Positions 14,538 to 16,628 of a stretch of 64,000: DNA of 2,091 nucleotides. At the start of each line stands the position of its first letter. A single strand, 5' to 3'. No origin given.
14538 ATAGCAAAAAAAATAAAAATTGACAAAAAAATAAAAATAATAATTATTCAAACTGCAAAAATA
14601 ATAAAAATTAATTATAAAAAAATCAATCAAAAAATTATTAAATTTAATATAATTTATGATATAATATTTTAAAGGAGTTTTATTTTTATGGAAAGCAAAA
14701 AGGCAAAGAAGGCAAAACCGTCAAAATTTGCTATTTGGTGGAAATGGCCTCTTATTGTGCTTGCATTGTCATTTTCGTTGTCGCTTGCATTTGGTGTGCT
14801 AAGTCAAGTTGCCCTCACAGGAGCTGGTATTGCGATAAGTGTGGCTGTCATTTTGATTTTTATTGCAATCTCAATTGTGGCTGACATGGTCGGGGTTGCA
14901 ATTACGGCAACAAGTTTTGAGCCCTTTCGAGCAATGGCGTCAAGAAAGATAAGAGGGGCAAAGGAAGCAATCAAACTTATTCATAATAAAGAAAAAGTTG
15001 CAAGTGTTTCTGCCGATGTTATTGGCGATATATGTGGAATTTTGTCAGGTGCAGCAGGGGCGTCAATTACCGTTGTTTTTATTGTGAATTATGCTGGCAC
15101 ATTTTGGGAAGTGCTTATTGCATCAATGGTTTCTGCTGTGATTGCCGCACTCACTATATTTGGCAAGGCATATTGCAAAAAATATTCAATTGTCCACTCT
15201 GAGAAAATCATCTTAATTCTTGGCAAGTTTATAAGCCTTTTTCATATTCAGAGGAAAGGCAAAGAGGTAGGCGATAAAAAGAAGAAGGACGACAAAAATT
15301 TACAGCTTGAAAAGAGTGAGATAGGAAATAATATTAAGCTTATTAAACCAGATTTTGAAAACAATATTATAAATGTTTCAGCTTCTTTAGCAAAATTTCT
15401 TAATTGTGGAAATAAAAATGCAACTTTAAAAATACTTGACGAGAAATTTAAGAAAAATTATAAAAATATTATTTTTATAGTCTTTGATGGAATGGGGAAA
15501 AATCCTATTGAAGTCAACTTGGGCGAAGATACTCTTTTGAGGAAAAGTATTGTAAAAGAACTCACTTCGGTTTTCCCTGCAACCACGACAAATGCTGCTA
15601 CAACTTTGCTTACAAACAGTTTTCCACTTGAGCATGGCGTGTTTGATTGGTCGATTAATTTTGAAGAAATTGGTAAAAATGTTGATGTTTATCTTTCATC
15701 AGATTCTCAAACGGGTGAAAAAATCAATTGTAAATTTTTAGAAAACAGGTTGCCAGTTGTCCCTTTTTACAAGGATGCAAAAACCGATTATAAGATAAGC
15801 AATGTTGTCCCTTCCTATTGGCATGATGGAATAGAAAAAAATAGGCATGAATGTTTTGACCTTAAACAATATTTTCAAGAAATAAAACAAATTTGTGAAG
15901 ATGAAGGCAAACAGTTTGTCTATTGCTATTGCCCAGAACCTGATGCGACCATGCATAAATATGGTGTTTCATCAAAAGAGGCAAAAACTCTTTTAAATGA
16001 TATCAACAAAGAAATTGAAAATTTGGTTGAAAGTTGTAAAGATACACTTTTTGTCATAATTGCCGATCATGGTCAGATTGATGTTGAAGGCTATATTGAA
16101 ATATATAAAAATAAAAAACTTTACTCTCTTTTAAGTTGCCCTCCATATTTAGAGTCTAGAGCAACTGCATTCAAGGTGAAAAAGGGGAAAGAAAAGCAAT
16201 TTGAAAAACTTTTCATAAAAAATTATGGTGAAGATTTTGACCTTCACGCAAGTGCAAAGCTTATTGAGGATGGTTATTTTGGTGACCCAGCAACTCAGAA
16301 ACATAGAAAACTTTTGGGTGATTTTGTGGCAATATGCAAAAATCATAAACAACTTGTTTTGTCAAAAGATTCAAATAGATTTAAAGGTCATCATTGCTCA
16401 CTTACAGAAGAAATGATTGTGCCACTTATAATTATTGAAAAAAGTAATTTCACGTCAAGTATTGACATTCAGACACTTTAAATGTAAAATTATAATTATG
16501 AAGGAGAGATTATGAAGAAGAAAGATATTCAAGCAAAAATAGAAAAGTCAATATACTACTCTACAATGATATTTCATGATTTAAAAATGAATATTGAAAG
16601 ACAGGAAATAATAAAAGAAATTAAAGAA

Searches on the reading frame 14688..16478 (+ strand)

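Call 16: search_protein_families(library=pfam, proteins=[window:14688-16478:+], max_evalue=0.01)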
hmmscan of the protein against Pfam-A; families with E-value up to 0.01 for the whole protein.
window:14688-16478:+ (597 aa): 5 families
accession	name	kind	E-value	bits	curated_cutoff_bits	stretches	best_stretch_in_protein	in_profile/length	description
PF01663.27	Phosphodiest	-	1.2e-20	74.9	23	1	281-569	24-339/342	Type I phosphodiesterase / nucleotide pyrophosphatase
PF09949.15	APP1_cat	-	0.00052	20.4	27.1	1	421-475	84-142/154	Phosphatidate phosphatase APP1, catalytic domain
PF01676.23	Metalloenzyme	-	0.0018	18.3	24.3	1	387-462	126-201/252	Metalloenzyme superfamily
PF08665.17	PglZ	-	0.002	18.6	25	0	406-468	112-177/179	PglZ domain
PF01595.25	CNNM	-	0.004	17.3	28.4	1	55-187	3-129/181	Cyclin M transmembrane N-terminal domain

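Call 54: search_protein_families(library=ncbifam, proteins=[window:14688-16478:+], max_evalue=0.01)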
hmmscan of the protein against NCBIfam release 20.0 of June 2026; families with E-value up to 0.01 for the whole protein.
window:14688-16478:+ (597 aa): 0 families
